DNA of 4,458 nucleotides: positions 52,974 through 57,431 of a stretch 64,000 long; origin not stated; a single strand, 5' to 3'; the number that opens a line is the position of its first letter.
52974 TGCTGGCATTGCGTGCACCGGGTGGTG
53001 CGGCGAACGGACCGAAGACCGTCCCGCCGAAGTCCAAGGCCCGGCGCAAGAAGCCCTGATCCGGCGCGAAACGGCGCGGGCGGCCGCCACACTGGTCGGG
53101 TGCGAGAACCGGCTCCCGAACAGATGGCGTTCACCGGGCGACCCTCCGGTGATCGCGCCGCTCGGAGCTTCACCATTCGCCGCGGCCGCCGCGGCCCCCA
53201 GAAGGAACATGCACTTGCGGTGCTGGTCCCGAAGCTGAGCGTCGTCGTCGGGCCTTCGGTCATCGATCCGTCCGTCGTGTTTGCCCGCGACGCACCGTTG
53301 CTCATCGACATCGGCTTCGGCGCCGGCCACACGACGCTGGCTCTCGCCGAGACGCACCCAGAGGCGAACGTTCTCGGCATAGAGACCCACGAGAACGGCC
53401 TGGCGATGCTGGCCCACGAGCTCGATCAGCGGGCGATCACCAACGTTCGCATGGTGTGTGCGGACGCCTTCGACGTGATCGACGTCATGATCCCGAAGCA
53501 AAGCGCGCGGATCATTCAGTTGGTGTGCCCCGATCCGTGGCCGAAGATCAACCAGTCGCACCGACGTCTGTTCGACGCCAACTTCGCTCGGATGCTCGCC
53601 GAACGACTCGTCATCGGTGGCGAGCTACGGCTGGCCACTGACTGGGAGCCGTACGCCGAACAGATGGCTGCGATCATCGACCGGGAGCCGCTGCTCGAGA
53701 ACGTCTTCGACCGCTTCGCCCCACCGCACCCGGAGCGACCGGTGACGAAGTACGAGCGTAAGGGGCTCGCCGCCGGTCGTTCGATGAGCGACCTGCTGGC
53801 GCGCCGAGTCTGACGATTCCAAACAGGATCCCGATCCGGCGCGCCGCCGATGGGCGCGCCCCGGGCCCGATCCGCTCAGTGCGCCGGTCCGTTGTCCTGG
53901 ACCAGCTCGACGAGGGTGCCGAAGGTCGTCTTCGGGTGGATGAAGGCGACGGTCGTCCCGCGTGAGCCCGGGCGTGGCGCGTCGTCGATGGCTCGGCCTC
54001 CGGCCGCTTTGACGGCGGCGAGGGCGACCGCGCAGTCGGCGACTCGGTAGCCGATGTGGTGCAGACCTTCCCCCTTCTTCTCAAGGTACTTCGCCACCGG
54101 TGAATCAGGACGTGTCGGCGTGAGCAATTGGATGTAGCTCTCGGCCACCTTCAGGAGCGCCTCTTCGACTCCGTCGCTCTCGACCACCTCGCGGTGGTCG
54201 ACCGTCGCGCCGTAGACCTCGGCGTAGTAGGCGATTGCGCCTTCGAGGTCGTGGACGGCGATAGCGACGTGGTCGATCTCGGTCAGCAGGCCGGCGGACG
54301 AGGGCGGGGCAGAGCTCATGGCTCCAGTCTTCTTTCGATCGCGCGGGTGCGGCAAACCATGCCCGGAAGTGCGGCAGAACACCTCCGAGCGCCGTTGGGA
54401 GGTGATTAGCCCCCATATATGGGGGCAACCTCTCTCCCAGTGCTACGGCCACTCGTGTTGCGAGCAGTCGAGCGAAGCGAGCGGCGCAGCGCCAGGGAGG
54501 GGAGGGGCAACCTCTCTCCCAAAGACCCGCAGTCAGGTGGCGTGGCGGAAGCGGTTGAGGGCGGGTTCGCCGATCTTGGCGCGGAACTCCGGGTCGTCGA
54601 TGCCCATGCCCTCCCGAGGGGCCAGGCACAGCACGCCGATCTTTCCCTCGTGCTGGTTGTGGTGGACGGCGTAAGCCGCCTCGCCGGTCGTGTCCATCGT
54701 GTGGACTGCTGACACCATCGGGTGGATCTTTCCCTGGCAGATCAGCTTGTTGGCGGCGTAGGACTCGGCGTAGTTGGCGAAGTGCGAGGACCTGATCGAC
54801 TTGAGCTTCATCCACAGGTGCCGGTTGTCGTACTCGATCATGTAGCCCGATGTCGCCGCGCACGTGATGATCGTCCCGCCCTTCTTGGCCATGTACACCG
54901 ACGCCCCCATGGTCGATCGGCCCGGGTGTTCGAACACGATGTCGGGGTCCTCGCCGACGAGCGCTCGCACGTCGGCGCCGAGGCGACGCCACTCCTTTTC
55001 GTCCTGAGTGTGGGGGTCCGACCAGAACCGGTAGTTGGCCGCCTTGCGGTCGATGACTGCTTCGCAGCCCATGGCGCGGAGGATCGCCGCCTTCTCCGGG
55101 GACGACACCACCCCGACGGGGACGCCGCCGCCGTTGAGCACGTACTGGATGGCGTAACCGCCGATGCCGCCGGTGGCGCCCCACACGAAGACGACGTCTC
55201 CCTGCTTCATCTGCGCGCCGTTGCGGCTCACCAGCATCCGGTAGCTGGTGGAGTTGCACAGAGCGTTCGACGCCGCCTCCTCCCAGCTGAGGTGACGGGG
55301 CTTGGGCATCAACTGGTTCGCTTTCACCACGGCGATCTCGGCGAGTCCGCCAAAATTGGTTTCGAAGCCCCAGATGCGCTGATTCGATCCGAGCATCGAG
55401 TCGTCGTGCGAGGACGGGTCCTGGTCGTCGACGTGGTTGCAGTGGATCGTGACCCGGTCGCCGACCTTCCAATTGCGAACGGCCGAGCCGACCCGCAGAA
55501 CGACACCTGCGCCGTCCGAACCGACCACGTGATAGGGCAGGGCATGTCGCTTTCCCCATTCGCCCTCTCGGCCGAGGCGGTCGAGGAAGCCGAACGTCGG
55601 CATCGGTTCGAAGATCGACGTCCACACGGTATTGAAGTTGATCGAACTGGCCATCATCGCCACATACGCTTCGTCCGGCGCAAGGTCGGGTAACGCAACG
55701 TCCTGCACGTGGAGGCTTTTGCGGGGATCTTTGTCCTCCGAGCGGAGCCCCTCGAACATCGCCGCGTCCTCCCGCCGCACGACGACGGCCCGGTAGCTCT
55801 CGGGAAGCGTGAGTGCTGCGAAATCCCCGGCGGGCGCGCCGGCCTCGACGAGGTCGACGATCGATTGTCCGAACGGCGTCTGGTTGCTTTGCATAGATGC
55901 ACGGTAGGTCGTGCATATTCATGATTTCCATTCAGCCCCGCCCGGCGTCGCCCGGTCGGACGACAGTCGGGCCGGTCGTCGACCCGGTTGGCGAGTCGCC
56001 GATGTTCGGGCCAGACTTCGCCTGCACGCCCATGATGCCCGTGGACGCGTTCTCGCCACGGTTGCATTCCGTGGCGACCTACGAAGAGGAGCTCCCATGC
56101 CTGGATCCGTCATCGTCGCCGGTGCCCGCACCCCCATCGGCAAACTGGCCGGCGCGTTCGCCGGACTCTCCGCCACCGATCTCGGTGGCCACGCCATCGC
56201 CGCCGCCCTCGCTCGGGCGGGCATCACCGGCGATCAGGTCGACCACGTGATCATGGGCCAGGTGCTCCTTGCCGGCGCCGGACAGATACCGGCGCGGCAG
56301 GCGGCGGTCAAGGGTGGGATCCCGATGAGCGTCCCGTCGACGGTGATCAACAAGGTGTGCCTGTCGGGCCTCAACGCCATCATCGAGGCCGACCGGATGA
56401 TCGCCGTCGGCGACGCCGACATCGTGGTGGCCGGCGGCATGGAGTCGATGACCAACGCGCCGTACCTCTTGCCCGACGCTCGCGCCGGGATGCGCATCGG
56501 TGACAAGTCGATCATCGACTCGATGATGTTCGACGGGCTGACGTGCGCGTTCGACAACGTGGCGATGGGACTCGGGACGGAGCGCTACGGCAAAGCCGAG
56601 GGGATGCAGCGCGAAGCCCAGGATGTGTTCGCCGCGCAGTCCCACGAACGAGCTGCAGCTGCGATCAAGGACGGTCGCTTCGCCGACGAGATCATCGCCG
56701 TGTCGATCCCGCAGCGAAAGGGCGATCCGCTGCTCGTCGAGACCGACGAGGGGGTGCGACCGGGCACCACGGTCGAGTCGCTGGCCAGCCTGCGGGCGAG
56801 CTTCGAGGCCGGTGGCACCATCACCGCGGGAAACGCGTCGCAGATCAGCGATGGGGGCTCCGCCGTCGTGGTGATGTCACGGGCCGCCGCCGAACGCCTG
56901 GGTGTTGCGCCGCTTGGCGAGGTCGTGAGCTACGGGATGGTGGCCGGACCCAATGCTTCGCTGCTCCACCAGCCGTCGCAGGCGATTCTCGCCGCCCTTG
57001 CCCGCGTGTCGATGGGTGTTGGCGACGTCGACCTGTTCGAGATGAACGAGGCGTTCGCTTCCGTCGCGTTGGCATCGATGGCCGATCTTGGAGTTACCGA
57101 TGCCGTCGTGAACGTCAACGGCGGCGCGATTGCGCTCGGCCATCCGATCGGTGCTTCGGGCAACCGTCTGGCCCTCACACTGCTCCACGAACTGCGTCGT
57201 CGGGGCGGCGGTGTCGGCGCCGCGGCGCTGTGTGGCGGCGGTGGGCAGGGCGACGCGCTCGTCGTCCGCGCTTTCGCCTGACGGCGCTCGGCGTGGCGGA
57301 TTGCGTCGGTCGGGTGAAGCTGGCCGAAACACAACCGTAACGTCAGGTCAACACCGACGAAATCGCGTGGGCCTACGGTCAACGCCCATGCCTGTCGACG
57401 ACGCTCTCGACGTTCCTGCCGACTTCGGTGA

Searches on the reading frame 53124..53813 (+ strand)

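Call 47: search_protein_families(library=pfam, proteins=[window:53124-53813:+], max_evalue=0.00001)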
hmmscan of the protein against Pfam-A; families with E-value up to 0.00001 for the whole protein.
window:53124-53813:+ (229 aa): 2 families
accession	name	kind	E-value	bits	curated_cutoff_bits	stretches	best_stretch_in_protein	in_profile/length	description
PF02390.23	Methyltransf_4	-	1.1e-41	142.6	24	1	57-222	2-171/173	Putative methyltransferase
PF13649.12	Methyltransf_25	-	1.9e-06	28.9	27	1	61-118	2-58/97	Methyltransferase domain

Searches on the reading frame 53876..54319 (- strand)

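Call 34: search_protein_families(library=pfam, proteins=[window:53876-54319:-])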
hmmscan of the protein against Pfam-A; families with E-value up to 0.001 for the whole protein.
window:53876-54319:- (147 aa): 4 families
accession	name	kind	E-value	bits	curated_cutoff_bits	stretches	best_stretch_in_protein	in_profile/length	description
PF13669.12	Glyoxalase_4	-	9.6e-22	77.8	27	1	16-126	1-109/109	Glyoxalase/Bleomycin resistance protein/Dioxygenase superfamily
PF00903.31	Glyoxalase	-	4.9e-13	50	20.6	1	15-139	2-121/121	Glyoxalase/Bleomycin resistance protein/Dioxygenase superfamily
PF13468.12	Glyoxalase_3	-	1.5e-10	41.9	25.1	1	15-111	1-106/176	Glyoxalase-like domain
PF18029.7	Glyoxalase_6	-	6.1e-05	24.1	23.6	1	18-119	2-92/106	Glyoxalase-like domain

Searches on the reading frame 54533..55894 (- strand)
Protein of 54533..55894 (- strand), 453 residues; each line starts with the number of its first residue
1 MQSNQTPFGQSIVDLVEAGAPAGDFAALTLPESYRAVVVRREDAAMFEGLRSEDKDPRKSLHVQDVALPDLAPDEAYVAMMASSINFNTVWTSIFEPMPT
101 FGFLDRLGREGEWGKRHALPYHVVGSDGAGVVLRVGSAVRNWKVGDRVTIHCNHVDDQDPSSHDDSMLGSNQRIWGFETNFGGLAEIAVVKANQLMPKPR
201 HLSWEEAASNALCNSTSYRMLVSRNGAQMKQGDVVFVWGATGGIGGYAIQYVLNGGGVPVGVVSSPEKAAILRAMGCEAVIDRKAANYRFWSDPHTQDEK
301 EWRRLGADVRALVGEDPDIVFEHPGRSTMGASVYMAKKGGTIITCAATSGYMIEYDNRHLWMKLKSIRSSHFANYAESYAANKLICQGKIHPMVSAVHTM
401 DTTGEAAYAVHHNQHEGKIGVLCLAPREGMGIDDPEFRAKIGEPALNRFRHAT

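Call 34: search_protein_families(library=pfam, proteins=[window:54533-55894:-])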
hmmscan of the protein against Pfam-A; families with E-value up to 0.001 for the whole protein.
window:54533-55894:- (453 aa): 3 families
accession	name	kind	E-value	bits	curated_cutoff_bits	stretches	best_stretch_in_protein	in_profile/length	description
PF00107.32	ADH_zinc_N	-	5.5e-15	55.9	31.8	1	243-381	1-123/129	Zinc-binding dehydrogenase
PF08240.17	ADH_N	-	6.9e-15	55.6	23.5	1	73-199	2-103/104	Alcohol dehydrogenase GroES-like domain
PF13602.12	ADH_zinc_N_2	-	0.00024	22.5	27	1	311-419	17-132/134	Zinc-binding dehydrogenase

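Call 35: find_related_loci(query=window:54533-55894:-, collection=metagenome_contigs, flank=1500)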
Query window:54533-55894:- (453 aa) in metagenome_contigs; peptide patterns used: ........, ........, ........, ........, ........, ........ (x = any residue, [..] = any of these).
600 stretches matched a pattern (row limit reached: there are more); 577 encode a relative of the query (tblastn E <= 1e-3); the best 80 are kept; 80 distinct loci.
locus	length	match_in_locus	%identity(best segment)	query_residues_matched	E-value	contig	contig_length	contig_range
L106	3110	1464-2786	76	10-450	0e+0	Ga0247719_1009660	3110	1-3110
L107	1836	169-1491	76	10-450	0e+0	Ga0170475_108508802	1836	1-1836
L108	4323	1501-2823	76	10-450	0e+0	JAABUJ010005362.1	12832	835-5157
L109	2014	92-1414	76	10-450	0e+0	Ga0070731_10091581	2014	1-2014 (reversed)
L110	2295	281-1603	76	10-450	0e+0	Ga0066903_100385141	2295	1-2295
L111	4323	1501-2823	74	10-450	0e+0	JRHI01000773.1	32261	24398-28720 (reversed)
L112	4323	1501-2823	76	10-450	0e+0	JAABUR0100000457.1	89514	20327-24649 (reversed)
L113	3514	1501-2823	75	10-450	0e+0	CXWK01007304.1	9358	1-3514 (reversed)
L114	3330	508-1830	75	10-450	0e+0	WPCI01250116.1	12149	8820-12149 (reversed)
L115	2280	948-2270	74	3-443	0e+0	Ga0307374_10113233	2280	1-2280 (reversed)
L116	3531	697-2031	75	6-450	0e+0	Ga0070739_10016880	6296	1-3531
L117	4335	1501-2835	74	6-450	0e+0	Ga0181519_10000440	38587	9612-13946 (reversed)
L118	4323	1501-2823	74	10-450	0e+0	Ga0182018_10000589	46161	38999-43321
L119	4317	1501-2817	75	12-450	0e+0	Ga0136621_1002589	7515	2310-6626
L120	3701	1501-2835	73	6-450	0e+0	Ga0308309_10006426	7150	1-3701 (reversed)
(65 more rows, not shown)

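Call 68: find_encoding_contigs(protein=window:54533-55894:-, flank=3000, max_places=10)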
Protein window:54533-55894:- (453 aa): no gene with exactly this product is on record in the collection.

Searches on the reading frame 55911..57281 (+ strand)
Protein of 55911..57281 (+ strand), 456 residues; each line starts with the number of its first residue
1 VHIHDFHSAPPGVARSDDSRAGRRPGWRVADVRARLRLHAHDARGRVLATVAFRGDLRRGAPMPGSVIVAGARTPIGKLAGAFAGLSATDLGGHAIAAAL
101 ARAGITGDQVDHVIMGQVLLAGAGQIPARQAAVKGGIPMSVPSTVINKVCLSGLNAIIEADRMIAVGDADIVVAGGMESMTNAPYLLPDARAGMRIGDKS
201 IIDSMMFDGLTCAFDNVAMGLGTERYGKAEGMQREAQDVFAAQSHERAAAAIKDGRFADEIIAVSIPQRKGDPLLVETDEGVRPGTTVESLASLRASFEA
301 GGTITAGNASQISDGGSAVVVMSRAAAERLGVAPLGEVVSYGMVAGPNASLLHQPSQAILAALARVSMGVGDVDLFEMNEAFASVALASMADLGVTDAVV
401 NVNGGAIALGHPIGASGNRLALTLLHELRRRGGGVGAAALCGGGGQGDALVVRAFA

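Call 47: search_protein_families(library=pfam, proteins=[window:55911-57281:+], max_evalue=0.00001)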
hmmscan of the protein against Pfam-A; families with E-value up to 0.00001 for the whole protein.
window:55911-57281:+ (456 aa): 2 families
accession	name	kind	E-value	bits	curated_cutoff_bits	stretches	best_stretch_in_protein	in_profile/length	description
PF00108.29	Thiolase_N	-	2.2e-93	312.8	26.4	1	67-324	2-259/260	Thiolase, N-terminal domain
PF02803.24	Thiolase_C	-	1.6e-39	134.7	27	1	333-453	2-122/123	Thiolase, C-terminal domain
